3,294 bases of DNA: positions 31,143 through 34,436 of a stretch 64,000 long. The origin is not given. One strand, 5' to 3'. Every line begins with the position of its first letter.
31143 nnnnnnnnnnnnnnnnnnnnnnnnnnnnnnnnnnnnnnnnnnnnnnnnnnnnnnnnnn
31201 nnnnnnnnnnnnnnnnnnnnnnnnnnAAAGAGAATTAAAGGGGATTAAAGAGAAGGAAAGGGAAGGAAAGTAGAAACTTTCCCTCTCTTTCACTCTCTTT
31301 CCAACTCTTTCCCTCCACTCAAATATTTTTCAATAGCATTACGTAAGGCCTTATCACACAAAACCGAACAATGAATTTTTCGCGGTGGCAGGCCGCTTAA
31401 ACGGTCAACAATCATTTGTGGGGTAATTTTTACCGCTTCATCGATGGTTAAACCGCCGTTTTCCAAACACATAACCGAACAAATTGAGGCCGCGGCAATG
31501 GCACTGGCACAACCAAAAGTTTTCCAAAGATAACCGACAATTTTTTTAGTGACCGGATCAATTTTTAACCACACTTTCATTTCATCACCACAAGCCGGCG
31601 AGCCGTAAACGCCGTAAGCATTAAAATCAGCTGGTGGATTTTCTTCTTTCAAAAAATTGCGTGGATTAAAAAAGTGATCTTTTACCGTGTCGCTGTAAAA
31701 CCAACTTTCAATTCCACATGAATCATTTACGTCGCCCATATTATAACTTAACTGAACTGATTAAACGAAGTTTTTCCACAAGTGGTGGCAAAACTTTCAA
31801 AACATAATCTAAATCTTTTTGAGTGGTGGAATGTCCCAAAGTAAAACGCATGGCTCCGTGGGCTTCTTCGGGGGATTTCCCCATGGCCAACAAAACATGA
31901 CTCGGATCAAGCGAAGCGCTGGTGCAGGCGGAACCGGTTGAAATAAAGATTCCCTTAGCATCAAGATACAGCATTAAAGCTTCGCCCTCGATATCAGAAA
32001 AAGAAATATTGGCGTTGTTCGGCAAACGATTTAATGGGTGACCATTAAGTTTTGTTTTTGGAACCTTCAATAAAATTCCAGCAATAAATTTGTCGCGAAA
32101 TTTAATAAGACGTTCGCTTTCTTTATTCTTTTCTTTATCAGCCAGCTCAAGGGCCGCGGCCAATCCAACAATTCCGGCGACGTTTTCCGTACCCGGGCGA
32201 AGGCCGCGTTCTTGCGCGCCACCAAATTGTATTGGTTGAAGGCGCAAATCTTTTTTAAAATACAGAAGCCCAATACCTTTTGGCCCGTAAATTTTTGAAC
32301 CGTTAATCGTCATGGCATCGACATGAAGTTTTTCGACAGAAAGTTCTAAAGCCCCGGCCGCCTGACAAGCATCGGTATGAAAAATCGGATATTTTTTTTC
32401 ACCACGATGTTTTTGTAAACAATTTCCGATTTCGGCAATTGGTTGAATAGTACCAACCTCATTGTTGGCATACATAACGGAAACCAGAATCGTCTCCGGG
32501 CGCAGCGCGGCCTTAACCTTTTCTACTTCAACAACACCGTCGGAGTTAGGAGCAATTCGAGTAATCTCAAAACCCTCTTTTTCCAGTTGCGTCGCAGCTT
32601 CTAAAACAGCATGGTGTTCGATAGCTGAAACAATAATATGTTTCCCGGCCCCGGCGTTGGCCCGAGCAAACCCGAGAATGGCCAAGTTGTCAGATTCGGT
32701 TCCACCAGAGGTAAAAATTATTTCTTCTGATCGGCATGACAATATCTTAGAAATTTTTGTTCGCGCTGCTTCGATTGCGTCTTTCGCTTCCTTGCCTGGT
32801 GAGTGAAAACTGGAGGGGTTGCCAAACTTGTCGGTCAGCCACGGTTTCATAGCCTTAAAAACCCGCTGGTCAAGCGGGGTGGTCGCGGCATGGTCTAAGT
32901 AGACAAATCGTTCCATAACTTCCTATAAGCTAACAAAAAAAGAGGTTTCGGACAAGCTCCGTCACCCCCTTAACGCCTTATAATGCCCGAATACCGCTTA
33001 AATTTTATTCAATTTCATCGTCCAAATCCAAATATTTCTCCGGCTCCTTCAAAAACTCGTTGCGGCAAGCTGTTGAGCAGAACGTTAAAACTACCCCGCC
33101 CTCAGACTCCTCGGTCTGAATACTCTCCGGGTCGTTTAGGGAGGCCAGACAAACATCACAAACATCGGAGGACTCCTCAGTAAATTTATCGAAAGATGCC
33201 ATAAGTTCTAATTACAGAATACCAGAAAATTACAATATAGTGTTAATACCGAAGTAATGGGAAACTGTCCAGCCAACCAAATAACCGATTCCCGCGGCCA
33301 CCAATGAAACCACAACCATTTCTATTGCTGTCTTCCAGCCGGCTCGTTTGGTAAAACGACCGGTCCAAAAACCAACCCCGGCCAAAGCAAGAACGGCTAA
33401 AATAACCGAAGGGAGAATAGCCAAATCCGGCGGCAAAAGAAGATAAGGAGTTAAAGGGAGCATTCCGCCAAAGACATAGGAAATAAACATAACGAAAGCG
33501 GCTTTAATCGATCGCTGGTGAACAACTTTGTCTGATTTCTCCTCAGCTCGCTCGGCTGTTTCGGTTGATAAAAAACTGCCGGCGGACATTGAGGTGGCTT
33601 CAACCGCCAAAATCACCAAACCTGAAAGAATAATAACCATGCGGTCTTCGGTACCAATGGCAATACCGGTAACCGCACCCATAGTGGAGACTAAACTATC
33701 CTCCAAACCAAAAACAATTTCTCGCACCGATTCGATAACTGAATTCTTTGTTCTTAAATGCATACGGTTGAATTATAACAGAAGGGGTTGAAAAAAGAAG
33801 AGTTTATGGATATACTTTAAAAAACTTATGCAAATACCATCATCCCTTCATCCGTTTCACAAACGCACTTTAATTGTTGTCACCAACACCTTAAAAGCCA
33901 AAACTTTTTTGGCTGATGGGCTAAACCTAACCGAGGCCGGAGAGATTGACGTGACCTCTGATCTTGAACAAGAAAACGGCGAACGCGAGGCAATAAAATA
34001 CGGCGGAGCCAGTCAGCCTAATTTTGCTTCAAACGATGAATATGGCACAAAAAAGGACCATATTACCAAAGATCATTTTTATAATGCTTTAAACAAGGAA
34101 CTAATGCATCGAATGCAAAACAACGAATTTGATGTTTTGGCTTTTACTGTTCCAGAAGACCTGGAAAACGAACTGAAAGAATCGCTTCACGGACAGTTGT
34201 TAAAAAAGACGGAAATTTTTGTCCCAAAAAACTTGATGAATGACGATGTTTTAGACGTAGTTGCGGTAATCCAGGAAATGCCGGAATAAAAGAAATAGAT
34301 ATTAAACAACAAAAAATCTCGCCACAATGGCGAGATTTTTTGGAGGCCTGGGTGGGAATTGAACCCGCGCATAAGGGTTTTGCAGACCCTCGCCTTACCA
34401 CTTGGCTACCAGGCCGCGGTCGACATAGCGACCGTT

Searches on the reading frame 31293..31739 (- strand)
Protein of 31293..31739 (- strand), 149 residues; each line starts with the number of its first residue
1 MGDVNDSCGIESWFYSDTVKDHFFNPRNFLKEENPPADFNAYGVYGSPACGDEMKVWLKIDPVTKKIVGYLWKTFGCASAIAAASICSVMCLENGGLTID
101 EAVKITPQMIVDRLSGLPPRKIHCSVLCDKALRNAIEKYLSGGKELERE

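Call 7: search_protein_families(library=pfam, proteins=[window:31293-31739:-], max_evalue=0.01)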
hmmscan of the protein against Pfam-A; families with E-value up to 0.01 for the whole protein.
window:31293-31739:- (149 aa): 1 family
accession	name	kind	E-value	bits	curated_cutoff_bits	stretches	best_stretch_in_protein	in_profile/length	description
PF01592.21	NifU_N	-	2.4e-32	112.2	22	1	15-141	2-122/127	NifU-like N terminal domain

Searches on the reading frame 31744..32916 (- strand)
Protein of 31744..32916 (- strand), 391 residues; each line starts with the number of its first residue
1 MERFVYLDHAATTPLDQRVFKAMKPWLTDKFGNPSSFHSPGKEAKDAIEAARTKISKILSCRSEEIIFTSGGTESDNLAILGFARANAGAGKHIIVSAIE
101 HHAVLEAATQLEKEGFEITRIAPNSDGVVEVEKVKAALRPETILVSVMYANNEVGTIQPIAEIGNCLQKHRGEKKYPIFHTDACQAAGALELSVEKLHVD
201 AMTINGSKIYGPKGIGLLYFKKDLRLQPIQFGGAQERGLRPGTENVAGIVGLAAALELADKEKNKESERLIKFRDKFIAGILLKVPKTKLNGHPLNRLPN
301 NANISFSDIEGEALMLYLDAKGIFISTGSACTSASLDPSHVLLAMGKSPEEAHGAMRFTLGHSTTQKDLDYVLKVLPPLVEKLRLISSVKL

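Call 7: search_protein_families(library=pfam, proteins=[window:31744-32916:-], max_evalue=0.01)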
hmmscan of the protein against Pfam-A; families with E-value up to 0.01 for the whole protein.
window:31744-32916:- (391 aa): 2 families
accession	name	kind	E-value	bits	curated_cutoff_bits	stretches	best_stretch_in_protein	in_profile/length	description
PF00266.25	Aminotran_5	-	1.3e-81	274.9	21.5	1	5-372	1-371/371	Aminotransferase class-V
PF01212.27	Beta_elim_lyase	-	6.5e-07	29.4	27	1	64-264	48-256/288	Beta-eliminating lyase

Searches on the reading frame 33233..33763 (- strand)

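Call 7: search_protein_families(library=pfam, proteins=[window:33233-33763:-], max_evalue=0.01)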
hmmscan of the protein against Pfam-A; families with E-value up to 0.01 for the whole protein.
window:33233-33763:- (177 aa): 1 family
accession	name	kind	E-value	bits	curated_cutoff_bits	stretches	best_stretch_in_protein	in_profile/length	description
PF01988.24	VIT1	-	3.2e-29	102.7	28.1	2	83-164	131-213/214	VIT family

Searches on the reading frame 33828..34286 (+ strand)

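Call 7: search_protein_families(library=pfam, proteins=[window:33828-34286:+], max_evalue=0.01)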
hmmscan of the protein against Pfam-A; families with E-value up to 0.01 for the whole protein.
window:33828-34286:+ (153 aa): 2 families
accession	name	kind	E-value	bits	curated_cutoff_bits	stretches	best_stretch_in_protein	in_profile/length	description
PF18856.6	baeRF_family12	-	2.4e-09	38.3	27.7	1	13-145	1-135/138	Bacterial archaeo-eukaryotic release factor family 12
PF10116.14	Host_attach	-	1.8e-05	25.8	26.7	1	15-143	1-133/138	Protein required for attachment to host cells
